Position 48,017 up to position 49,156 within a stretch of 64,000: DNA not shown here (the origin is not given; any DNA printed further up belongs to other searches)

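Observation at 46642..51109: Five-gene cluster of uncharacterised proteins (zinc ribbon, SEC-C and SWIM zinc-finger proteins) between Sir2-HerA and the replication/integration module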

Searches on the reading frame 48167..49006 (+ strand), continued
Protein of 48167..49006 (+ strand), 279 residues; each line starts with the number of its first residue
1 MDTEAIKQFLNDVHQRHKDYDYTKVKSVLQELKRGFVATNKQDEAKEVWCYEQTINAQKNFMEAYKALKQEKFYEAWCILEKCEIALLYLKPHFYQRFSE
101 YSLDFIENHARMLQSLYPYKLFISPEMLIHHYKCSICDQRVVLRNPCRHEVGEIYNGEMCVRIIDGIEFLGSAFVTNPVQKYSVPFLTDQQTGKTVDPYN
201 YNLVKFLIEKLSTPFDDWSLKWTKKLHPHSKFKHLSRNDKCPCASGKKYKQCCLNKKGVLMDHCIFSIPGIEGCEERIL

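Call 44: find_encoding_contigs(protein=P0147, flank=6000, max_places=3)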
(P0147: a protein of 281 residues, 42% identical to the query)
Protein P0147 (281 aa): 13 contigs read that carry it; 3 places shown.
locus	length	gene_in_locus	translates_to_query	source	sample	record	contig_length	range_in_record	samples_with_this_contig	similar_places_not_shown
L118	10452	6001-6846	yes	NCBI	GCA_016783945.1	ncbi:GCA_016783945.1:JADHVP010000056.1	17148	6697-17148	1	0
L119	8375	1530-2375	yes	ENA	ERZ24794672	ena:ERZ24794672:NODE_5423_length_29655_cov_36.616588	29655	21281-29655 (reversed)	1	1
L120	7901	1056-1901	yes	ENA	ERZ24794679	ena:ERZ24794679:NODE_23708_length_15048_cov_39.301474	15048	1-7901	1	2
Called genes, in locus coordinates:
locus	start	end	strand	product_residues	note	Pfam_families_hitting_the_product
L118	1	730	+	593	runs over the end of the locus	-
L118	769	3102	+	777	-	PF00041:fn3 (weak), PF16656:Pur_ac_phosph_N (weak), PF13091:PLDc_2, PF18962:Por_Secre_tail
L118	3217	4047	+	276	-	PF18962:Por_Secre_tail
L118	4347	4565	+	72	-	-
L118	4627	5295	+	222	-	-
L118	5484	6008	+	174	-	-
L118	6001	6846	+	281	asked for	PF02810:SEC-C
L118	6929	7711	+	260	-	PF00211:Guanylate_cyc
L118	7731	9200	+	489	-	PF01555:N6_N4_Mtase, PF04471:Mrr_cat (weak)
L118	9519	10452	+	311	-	PF00989:PAS, PF08448:PAS_4, PF13426:PAS_9, PF08447:PAS_3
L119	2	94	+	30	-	?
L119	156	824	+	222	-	-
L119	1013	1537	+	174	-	-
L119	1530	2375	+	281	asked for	PF02810:SEC-C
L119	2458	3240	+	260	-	PF00211:Guanylate_cyc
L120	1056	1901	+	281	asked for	PF02810:SEC-C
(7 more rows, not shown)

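Call 46: predict_structure(alignment_id=A3)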
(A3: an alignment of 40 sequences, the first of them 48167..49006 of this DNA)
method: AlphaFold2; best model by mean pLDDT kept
length: 279 residues; sequences in the alignment: 40
mean_pLDDT: 92.1   pTM: 0.87
mean pLDDT of the five models: 92.1, 91.4, 91.2, 90.7, 90.1
residues with pLDDT >= 90: 217; 70-90: 56; 50-70: 6; < 50: 0
segments of 3 or more residues with pLDDT < 50: none
pLDDT, mean of each block of 10 residues (from residue 1): 93 90 94 97 97 98 97 96 96 96 98 94 90 94 86 95 93 86 87 90 94 94 91 92 92 94 89 66
secondary structure, 60 per line:
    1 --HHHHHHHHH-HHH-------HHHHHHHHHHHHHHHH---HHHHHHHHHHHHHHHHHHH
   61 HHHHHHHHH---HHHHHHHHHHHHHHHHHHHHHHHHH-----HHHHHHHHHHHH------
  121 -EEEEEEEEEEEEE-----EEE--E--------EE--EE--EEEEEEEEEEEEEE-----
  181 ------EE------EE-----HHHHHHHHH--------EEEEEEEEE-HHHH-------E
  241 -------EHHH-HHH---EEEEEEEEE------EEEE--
elements in order: H3-11 H23-38 H42-69 H73-97 H103-114 E122-134 E140-142 E162-175 H202-210 E219-227 H229-232 E259-267 E274-277

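Call 48: search_solved_structures(query=A3, max_evalue=1)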
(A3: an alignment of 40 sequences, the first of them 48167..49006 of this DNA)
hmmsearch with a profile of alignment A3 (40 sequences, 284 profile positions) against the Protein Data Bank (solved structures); distinct sequences matched with E-value up to 1: 9.
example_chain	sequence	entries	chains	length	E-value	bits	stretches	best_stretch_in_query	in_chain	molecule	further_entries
9l6b_C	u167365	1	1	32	1.6e-06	31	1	235-254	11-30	UPF0225 protein YchJ -C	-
1sx0_A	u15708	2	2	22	7.8e-06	28.7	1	235-253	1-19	SecA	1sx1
1ozb_I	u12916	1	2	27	2e-05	27.4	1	236-253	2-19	Preprotein translocase secA subunit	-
1tm6_A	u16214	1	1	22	3.5e-05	26.5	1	237-253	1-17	Preprotein translocase secA subunit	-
3iqy_A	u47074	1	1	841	0.00021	24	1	223-256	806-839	Protein translocase subunit secA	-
1tf2_A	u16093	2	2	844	0.00021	24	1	223-256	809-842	Preprotein translocase secA subunit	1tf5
2i9w_A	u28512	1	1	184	0.24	14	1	235-254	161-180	Hypothetical protein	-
9l6b_A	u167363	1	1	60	0.48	13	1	240-255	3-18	UPF0225 protein YchJ -A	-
4fm3_A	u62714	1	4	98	0.51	12.9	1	38-115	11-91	uncharacterized hypothetical protein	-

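Call 51: fold_search(model_id=the predicted structure, library=pdb)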
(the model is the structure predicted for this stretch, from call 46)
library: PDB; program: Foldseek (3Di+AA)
matches with E <= 10: 36; with E <= 0.001: 0
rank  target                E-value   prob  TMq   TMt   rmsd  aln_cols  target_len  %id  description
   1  6w2y_A                2.2e+00  0.06  0.17  0.09  12.8       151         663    9  CryoEM Structure of GABAB1b Homodimer (released 2020-07-01)
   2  7dgu                  2.7e+00  0.35  0.22  0.58   6.9        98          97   16  De novo designed protein H4A1R (released 2021-11-24)
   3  8jcx_2                2.9e+00  0.01  0.07  0.04  15.0       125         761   18  Cryo-EM structure of mGlu2-mGlu3 heterodimer in presence of LY341495 and NAM563 (dimerization mode II) (released 2023-06-21)
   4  2rld_E                3.4e+00  0.08  0.16  0.30   7.4        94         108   18  CRYSTAL STRUCTURE OF A PROTEIN WITH UNKNOWN FUNCTION FROM S23 RIBOSOMAL PROTEIN FAMILY (BT_0352) FROM BACTEROIDES THET (released 2007-10-30)
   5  3jc6_4                3.8e+00  0.08  0.11  0.11   8.9        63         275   21  Structure of the eukaryotic replicative CMG helicase and pumpjack motion (released 2016-02-10)
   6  3jc5_4                3.8e+00  0.08  0.11  0.06   8.9        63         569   21  Structure of the eukaryotic replicative CMG helicase and pumpjack motion (released 2016-02-10)
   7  3jc7_4                3.8e+00  0.08  0.11  0.06   8.9        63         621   21  Structure of the eukaryotic replicative CMG helicase and pumpjack motion (released 2016-02-10)
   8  6xty_2                4.0e+00  0.01  0.11  0.07  17.7       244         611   13  CryoEM structure of human CMG bound to AND-1 (CMGA) (released 2020-05-27)
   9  6xtx_2                4.0e+00  0.01  0.11  0.06  17.7       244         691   13  CryoEM structure of human CMG bound to ATPgammaS and DNA (released 2020-05-27)
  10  2v6y_A                4.5e+00  0.51  0.22  0.76   2.0        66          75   18  Structure of the MIT domain from a S. solfataricus Vps4-like ATPase (released 2007-10-16)
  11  1us7_B                5.3e+00  0.02  0.11  0.15  13.9       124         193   14  Complex of Hsp90 and P50 (released 2004-01-15)
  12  8qhx                  5.6e+00  0.02  0.13  0.17  22.3       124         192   12  280A Vipp1 H1-6 helical tubes in the presence of EPL (released 2024-09-18)
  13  1zb1_A                5.9e+00  0.21  0.21  0.17   2.8        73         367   14  Structure basis for endosomal targeting by the Bro1 domain (released 2005-06-14)
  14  8w0e_7                5.9e+00  0.01  0.07  0.04  19.0       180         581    7  Cryo-EM structure of a human MCM2-7 single hexamer on dsDNA (released 2024-10-02)
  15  9k7w_D                6.3e+00  0.02  0.13  0.26  11.2       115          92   20  Crystal structure of designed nickel-induced homotrimer C3-Ni1-HH*3-18 (released 2025-10-29)
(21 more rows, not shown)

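Call 68: search_dna_similar(query=window:48167-49006:+, collection=plasmids, mode=protein, max_evalue=0.001, max_rows=15)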
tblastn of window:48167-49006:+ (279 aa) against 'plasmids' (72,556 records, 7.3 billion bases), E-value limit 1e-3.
Records with a match: 214; places in all: 223; records where one place covers at least 80% of the query: 195.
Best place of each record, by identity: 60-80% 1; <60% 213.
By first word of the organism name: Enterobacter 89; Citrobacter 40; Klebsiella 32; Escherichia 24; Salmonella 11; Raoultella 6; Acinetobacter 4; Methylomonas 3; Hymenobacter 1; Pseudoalteromonas 1; and 3 more.
By predicted mobility (MOB-suite, as given by PLSDB): conjugative 182; non-mobilizable 20; mobilizable 12.
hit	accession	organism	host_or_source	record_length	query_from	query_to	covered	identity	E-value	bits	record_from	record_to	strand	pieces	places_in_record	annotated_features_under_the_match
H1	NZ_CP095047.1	Hymenobacter cellulosilyticus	single cell,air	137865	29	269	86%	39.2%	3e-52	190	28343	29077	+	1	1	none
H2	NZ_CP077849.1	Acinetobacter baumannii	Homo sapiens,Rectal swab_P28_BU14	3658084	1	263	94%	33.8%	4e-38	149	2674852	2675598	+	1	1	none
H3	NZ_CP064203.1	Acinetobacter baumannii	Homo sapiens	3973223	1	263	94%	33.8%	4e-38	149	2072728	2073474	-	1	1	none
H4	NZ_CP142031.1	Pseudoalteromonas sp. CuT4-3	whole organism,deep-sea sediment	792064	37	266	82%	31.2%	4e-35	140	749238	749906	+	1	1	zinc chelation protein SecC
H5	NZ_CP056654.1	Citrobacter freundii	culture,Wastewater influent sample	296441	31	263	84%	30.7%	3e-10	116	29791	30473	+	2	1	hypothetical protein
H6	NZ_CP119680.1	Enterobacter hormaechei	Homo sapiens,Clinical sample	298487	31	269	86%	29.6%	9e-24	107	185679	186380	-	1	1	SecC motif-containing protein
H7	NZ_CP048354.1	Raoultella ornithinolytica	cell culture,environment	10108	31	263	84%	30.4%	5e-25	111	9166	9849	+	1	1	hypothetical protein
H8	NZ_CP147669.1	Enterobacter hormaechei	mixed culture,Sichuan-style sausage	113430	31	263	84%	30.4%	6e-25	111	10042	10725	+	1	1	hypothetical protein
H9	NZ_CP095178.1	Enterobacter hormaechei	healthy dog,feces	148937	31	263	84%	30.4%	6e-25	111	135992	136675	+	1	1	hypothetical protein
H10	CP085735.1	Enterobacter cloacae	Homo sapiens,urine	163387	31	263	84%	30.4%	6e-25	111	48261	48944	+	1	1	SecC motif-containing protein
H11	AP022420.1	Klebsiella sp. STW0522-44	-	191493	31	263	84%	30.4%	6e-25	111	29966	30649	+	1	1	hypothetical protein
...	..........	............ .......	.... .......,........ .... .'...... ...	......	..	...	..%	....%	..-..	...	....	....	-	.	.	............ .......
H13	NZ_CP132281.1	Citrobacter youngae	-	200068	31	263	84%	30.4%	6e-25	111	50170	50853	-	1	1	hypothetical protein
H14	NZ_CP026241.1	Citrobacter freundii complex sp. CFNIH9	-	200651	31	263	84%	30.4%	6e-25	111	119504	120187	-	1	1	hypothetical protein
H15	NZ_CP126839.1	Enterobacter hormaechei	Homo sapiens,isolated bacterial ...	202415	31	263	84%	30.4%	6e-25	111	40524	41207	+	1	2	hypothetical protein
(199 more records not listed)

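Call 69: search_dna_similar(query=window:48167-49006:+, collection=phages, mode=protein, max_evalue=0.001, max_rows=10)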
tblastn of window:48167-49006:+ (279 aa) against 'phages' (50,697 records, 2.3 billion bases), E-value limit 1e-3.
Records with a match: 1; places in all: 1; records where one place covers at least 80% of the query: 0.
Best place of each record, by identity: <60% 1.
By first word of the organism name: Halorubrum 1.
By host as written in the record: Halorubrum coriense 1.
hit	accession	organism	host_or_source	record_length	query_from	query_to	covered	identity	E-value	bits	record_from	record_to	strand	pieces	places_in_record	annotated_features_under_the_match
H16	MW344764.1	Halorubrum virus Humcor2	Halorubrum coriense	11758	57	181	45%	27.8%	1e-6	55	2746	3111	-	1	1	CxxC motif protein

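Call 70: get_annotated_region(hit=H10, flank=6000)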
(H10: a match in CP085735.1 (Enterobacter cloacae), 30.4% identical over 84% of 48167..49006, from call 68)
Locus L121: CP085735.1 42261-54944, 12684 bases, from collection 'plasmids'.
description: Enterobacter cloacae strain 58983CZ plasmid p58983CZ_IncFII, complete sequence
organism: Enterobacter cloacae (NCBI taxid 550)
taxonomy: Bacteria; Pseudomonadota; Gammaproteobacteria; Enterobacterales; Enterobacteriaceae; Enterobacter; Enterobacter cloacae
host: -; source: Homo sapiens,urine; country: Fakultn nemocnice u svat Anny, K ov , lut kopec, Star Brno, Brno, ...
typing (MOB-suite, as given by PLSDB): conjugative; replicon IncFIB,IncFII,IncFII; relaxase MOBF; mating-pair formation MPF_T
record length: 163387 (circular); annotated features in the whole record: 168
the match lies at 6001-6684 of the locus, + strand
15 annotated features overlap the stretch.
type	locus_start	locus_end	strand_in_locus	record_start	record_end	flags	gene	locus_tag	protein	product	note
CDS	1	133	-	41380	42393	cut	-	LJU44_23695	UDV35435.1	replication initiation protein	-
CDS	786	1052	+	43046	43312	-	-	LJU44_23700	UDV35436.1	DUF1778 domain-containing protein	-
CDS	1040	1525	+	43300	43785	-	-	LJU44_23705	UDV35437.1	GNAT family N-acetyltransferase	-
CDS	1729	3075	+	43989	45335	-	-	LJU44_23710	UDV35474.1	ISNCY-like element ISLad2 family transposase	-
CDS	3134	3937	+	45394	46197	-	-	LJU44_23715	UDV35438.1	hypothetical protein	-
CDS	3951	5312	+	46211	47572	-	-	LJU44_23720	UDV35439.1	FRG domain-containing protein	-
CDS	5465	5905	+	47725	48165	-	-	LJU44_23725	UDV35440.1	hypothetical protein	-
CDS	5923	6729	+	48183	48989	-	-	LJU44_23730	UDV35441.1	SecC motif-containing protein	-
CDS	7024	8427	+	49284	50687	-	-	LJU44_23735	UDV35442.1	ISNCY family transposase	-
CDS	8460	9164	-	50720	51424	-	arsH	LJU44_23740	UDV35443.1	arsenical resistance protein ArsH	-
CDS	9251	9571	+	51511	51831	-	-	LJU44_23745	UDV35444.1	transcriptional regulator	-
CDS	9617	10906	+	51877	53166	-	-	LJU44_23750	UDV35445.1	arsenic transporter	-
CDS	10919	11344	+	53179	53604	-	arsC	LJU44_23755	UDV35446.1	glutaredoxin-dependent arsenate reductase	-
CDS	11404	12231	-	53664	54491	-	-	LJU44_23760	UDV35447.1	universal stress protein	-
CDS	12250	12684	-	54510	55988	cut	-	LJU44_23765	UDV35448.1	SulP family inorganic anion transporter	-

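Call 71: get_annotated_region(hit=H2, flank=6000)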
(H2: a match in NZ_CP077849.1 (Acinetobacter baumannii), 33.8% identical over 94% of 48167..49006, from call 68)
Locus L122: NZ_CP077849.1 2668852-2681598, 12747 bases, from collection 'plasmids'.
description: Acinetobacter baumannii strain DETAB-P16 plasmid pDETAB15, complete sequence
organism: Acinetobacter baumannii (NCBI taxid 470)
taxonomy: Bacteria; Pseudomonadota; Gammaproteobacteria; Moraxellales; Moraxellaceae; Acinetobacter; Acinetobacter baumannii
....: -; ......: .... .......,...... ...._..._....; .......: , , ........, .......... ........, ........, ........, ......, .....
typing (MOB-suite, as given by PLSDB): mobilizable; replicon rep_cluster_1254; relaxase MOBP
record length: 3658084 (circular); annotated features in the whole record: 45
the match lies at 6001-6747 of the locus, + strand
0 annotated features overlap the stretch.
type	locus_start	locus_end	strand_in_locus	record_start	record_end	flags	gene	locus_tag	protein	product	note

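Call 72: get_annotated_region(hit=H1, flank=6000)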
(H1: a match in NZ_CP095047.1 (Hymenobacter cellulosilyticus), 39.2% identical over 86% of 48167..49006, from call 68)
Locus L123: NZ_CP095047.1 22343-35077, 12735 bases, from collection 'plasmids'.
description: Hymenobacter cellulosilyticus strain 5116 S-3 plasmid unnamed1, complete sequence
organism: Hymenobacter cellulosilyticus (NCBI taxid 2932248)
taxonomy: Bacteria; Bacteroidota; Cytophagia; Cytophagales; Hymenobacteraceae; Hymenobacter; Hymenobacter cellulosilyticus
host: -; source: single cell,air; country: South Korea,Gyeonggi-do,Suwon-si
typing (MOB-suite, as given by PLSDB): non-mobilizable; replicon rep_cluster_1231
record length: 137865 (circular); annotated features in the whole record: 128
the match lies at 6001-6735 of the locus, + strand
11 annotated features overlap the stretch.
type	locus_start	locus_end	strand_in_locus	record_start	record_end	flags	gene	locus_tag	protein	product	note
CDS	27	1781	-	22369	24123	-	-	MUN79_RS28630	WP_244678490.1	ABC-three component system protein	-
CDS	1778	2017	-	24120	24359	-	-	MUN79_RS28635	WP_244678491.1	ABC-three component system middle component 6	-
CDS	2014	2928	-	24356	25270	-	-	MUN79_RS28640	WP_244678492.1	ABC-three component system protein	-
CDS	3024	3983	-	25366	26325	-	-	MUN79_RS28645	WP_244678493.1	site-specific integrase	GO:0015074 - DNA integration [Evidence IEA]; GO:0006310 - DNA recombination [Evidence IEA]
CDS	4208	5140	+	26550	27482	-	-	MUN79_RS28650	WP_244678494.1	hypothetical protein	-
CDS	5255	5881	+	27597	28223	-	-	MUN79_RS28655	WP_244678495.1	hypothetical protein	-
CDS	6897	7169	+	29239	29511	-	-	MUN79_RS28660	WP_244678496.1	helix-turn-helix transcriptional regulator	-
CDS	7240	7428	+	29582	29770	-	-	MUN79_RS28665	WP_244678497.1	hypothetical protein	-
CDS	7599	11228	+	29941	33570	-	-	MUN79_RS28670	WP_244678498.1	hypothetical protein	-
CDS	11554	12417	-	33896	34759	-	traN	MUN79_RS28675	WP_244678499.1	conjugative transposon protein TraN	-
CDS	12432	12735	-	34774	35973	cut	traM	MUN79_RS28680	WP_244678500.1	conjugative transposon protein TraM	-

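Call 77: get_annotated_region(hit=H4, flank=7000)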
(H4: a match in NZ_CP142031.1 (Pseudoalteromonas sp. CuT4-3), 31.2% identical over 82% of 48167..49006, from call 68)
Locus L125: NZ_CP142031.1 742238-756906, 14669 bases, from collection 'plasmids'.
description: Pseudoalteromonas sp. CuT4-3 plasmid unnamed1, complete sequence
organism: Pseudoalteromonas sp. CuT4-3 (NCBI taxid 3112573)
taxonomy: Bacteria; Pseudomonadota; Gammaproteobacteria; Alteromonadales; Pseudoalteromonadaceae; Pseudoalteromonas; Pseudoalteromonas sp. CuT4-3
host: -; source: whole organism,deep-sea sediment; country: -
typing (MOB-suite, as given by PLSDB): non-mobilizable
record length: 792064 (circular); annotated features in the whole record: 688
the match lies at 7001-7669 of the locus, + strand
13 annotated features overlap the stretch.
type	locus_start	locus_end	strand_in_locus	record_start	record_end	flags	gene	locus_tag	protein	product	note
CDS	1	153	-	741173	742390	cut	-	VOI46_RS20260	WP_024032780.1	MFS transporter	GO:0055085 - transmembrane transport [Evidence IEA]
CDS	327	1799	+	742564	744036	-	gtfA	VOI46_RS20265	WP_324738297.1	sucrose phosphorylase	GO:0005975 - carbohydrate metabolic process [Evidence IEA]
CDS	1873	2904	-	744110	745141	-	-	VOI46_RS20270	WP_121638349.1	LacI family DNA-binding transcriptional regulator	-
CDS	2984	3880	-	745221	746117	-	-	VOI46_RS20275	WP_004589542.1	AraC family transcriptional regulator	GO:0006355 - regulation of DNA-templated transcription [Evidence IEA]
CDS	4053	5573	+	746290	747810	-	-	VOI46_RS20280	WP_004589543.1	aldehyde dehydrogenase family protein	-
CDS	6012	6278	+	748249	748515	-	-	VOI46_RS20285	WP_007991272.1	hypothetical protein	-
CDS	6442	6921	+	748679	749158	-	-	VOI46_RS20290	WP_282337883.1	hypothetical protein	-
CDS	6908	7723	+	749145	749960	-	-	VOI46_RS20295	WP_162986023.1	zinc chelation protein SecC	-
CDS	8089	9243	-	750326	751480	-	-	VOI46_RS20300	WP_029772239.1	IS110 family transposase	-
CDS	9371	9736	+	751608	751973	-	-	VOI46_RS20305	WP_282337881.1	hypothetical protein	-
CDS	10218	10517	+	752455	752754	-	-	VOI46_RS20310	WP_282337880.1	hypothetical protein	-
CDS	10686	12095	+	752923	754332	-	-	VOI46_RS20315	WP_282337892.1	S41 family peptidase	GO:0006508 - proteolysis [Evidence IEA]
CDS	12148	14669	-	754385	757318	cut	-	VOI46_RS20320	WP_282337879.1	TonB-dependent receptor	GO:0006810 - transport [Evidence IEA]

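Call 101: fold_search(model_id=the predicted structure, library=viral)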
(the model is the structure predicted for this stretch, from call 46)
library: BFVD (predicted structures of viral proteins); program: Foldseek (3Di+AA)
matches with E <= 10: 62; with E <= 0.001: 0
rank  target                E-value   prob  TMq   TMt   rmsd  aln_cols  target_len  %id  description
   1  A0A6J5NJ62            6.5e-03  0.99  0.20  0.09  14.2       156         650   20  Prohead protease [uncultured Caudovirales phage]
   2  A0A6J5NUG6            4.9e-02  1.00  0.22  0.12   6.3        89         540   18  Uncharacterized protein [uncultured Caudovirales phage]
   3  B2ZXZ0                4.9e-02  1.00  0.21  0.22   7.6        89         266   19  Uncharacterized protein [Ralstonia phage phiRSL1]
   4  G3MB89                5.8e-02  0.99  0.23  0.21   8.6       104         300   19  Gp19 [Bacillus phage G]
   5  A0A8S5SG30            9.1e-02  0.99  0.23  0.17  14.9        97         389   28  Uncharacterized protein [Myoviridae sp. ctyhJ29]
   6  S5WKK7                1.7e-01  0.92  0.18  0.20   8.6        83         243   22  Uncharacterized protein [Pseudomonas phage PaBG]
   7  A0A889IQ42            2.2e-01  0.97  0.21  0.18   7.5        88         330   18  (no name in the UniProt tables at hand)
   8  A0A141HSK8            3.1e-01  0.06  0.13  0.06  20.6       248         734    9  (no name in the UniProt tables at hand)
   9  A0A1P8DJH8            5.5e-01  0.84  0.19  0.15   9.8        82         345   21  (no name in the UniProt tables at hand)
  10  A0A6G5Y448            1.0e+00  0.84  0.16  0.08   2.8        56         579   27  (no name in the UniProt tables at hand)
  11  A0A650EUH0            1.4e+00  0.23  0.14  0.23  14.6        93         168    9  Capsid and scaffold protein [Lactococcus phage CHPC1183]
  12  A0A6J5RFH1            1.5e+00  0.33  0.14  0.07  11.6        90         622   11  DNA-binding protein Dps [uncultured Caudovirales phage]
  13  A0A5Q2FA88            2.0e+00  0.06  0.12  0.11  11.2        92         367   10  (no name in the UniProt tables at hand)
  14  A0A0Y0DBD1            2.1e+00  0.21  0.13  0.20  11.9        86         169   17  Uncharacterized protein [Bacillus phage Eldridge]
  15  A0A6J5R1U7            2.2e+00  0.12  0.17  0.34  11.2       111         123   17  Uncharacterized protein [uncultured Caudovirales phage]
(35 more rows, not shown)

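Call 105: search_protein_families(library=padloc, alignment_id=A3, max_evalue=0.01)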
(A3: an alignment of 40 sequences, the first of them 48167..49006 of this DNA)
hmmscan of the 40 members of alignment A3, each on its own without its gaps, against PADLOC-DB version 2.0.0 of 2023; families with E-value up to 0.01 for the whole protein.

A. member 1, window:48167-49006:+ (279 aa): 4 families
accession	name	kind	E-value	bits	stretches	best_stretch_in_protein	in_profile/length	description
PDLC00833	E1-E2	-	4.8e-07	27.5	1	229-258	166-195/222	E1-E2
PDLC04917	PDC-S12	-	5.2e-07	27.8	1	223-254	186-217/218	-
PDLC00872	E2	-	0.00028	18.4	1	230-256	163-189/216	E2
PDLC00865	E2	-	0.00087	16.7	1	229-259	164-194/219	E2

B. families by the number of members that match (of 40 scanned): 7 families
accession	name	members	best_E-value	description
PDLC04917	PDC-S12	38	4.7e-10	-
PDLC00833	E1-E2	37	1.2e-08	E1-E2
PDLC00872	E2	37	2.1e-06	E2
PDLC00865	E2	35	8.6e-07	E2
PDLC00871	E2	8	0.00015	E2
PDLC00861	E2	2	0.0013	E2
PDLC00870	E2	1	0.0011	E2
